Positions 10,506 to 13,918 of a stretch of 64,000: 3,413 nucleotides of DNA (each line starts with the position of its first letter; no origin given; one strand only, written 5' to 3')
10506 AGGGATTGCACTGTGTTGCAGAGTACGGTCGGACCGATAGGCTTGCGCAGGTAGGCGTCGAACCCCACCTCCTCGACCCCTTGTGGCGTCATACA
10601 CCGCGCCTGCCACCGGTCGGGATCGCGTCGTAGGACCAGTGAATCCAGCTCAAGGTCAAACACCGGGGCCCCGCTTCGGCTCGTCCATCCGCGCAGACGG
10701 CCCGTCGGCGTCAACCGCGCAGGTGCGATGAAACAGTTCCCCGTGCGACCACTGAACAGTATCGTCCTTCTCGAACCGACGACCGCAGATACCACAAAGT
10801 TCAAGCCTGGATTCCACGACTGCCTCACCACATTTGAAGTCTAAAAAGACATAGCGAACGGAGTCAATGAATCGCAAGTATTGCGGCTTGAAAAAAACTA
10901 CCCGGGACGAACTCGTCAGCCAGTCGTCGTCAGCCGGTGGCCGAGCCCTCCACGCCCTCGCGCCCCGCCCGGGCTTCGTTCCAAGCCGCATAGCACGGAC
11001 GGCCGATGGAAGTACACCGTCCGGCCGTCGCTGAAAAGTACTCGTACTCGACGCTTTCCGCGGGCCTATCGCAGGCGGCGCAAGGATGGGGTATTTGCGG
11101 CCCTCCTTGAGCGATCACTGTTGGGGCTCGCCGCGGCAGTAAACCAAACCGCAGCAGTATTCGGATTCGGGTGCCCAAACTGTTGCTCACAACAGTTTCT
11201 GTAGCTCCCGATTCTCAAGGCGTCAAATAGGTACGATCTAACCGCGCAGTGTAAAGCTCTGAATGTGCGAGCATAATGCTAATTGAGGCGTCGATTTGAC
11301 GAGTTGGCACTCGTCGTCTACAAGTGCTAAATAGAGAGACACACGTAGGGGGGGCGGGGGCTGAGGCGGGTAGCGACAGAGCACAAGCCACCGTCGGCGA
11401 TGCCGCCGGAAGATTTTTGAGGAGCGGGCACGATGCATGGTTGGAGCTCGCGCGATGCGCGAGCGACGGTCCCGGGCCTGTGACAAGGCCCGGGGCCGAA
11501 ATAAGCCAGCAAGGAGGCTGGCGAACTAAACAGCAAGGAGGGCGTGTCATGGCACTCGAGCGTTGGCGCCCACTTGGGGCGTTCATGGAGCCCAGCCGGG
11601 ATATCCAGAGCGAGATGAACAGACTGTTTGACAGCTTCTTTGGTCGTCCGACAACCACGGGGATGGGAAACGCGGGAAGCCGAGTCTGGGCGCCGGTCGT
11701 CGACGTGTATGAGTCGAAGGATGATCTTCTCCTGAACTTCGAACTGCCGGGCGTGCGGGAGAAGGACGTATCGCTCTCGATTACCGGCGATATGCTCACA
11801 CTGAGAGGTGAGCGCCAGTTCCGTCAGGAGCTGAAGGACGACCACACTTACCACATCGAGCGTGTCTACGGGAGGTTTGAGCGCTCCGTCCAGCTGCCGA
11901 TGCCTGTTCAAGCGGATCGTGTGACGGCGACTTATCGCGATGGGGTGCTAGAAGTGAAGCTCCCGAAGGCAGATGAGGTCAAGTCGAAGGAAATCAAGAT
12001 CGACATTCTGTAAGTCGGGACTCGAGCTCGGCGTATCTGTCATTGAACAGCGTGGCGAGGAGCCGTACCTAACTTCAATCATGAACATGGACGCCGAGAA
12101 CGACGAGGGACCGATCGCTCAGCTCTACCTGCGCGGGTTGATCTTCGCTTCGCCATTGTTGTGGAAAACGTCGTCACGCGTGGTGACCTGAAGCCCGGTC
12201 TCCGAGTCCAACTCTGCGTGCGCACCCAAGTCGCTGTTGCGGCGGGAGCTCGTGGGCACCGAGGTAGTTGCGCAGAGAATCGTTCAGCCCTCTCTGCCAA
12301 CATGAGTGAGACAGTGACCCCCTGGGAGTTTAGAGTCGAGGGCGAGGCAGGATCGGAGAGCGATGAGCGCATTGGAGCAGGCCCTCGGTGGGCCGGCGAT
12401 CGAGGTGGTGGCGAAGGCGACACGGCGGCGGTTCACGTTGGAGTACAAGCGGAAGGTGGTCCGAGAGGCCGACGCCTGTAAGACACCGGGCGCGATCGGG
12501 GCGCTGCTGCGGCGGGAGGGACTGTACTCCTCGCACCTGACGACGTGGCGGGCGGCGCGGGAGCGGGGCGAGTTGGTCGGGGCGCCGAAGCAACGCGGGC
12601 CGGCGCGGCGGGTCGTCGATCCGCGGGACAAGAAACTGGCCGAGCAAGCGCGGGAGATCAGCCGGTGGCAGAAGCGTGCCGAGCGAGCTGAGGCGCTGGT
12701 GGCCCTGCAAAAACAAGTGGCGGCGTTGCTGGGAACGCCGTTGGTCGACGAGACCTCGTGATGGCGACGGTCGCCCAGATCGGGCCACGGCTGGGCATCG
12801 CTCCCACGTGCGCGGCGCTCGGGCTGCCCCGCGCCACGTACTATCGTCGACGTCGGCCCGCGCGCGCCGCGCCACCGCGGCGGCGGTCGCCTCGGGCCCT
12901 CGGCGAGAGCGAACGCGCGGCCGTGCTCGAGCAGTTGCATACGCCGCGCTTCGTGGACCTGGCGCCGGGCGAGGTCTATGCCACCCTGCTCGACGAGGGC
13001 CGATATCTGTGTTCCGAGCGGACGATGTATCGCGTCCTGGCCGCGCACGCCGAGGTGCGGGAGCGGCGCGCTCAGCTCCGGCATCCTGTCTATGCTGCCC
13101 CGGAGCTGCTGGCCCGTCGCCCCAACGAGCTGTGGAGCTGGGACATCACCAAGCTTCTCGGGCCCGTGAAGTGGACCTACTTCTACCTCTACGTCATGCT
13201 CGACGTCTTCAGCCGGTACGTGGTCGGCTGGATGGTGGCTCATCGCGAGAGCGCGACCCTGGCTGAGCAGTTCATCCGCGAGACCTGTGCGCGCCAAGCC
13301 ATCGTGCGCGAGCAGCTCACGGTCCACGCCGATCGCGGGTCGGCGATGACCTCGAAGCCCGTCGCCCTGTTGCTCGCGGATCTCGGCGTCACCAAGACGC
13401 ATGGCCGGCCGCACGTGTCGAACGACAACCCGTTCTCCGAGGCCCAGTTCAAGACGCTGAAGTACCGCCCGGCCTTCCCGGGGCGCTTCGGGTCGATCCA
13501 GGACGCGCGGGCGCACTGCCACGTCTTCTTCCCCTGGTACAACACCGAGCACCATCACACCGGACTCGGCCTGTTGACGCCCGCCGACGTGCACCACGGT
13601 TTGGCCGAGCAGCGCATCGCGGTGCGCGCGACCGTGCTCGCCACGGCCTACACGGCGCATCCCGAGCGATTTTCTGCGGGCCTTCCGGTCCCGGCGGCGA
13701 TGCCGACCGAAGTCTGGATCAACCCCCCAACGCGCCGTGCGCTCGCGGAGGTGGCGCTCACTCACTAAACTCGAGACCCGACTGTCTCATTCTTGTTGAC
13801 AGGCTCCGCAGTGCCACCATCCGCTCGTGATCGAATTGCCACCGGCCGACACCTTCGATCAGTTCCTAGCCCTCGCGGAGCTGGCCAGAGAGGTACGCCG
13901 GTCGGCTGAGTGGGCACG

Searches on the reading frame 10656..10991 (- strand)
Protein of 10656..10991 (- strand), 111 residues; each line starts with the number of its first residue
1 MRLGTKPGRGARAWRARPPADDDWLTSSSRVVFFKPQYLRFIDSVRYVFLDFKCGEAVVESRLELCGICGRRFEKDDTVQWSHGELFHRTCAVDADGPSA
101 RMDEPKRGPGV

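Call 47: search_protein_families(library=pfam, proteins=[window:10656-10991:-], max_evalue=0.1)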
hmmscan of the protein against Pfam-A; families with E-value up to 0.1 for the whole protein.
window:10656-10991:- (111 aa): 3 families
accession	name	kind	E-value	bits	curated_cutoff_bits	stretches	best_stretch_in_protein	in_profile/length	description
PF13248.11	Zn_ribbon_3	-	0.019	14.9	27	1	53-72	7-25/26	zinc-ribbon domain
PF13639.12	zf-RING_2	-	0.033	14.9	27.3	1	65-92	2-30/44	Ring finger domain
PF13913.12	zf-C2HC_2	-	0.046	13.9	27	0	63-76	2-15/25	zinc-finger of a C2HC-type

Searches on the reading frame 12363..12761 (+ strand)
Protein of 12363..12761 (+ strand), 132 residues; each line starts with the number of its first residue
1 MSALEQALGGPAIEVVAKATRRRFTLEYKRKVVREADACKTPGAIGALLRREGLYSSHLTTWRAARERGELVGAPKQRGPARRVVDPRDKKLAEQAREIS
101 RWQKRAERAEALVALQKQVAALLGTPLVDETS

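Call 73: search_protein_families(library=pfam, proteins=[window:12363-12761:+], max_evalue=0.001)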
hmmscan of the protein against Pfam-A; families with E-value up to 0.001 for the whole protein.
window:12363-12761:+ (132 aa): 1 family
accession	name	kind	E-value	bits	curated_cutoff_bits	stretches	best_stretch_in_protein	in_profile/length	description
PF01527.26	HTH_Tnp_1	-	0.00044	20.9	24.1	0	19-104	2-72/75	Transposase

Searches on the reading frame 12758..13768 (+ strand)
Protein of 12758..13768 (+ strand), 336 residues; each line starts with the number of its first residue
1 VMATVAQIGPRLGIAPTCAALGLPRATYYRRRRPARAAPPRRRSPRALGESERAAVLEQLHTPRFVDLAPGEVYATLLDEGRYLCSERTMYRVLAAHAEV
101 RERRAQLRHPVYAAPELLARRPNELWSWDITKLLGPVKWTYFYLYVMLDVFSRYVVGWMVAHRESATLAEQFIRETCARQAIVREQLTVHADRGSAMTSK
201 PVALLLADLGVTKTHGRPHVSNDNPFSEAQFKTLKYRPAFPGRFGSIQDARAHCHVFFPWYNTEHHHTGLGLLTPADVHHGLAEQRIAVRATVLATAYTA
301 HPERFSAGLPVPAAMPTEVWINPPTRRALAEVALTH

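Call 73: search_protein_families(library=pfam, proteins=[window:12758-13768:+], max_evalue=0.001)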
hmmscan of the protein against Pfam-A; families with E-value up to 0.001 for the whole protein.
window:12758-13768:+ (336 aa): 3 families
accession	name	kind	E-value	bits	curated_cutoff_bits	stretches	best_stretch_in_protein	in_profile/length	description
PF00665.32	rve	-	4.8e-23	81.8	32.6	1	120-219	2-100/102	Integrase core domain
PF13683.12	rve_3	-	3.9e-13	49.4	26.5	1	210-275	2-67/67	Integrase core domain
PF13565.12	HTH_32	-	0.00012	23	33.7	1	30-94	10-73/73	Homeodomain-like domain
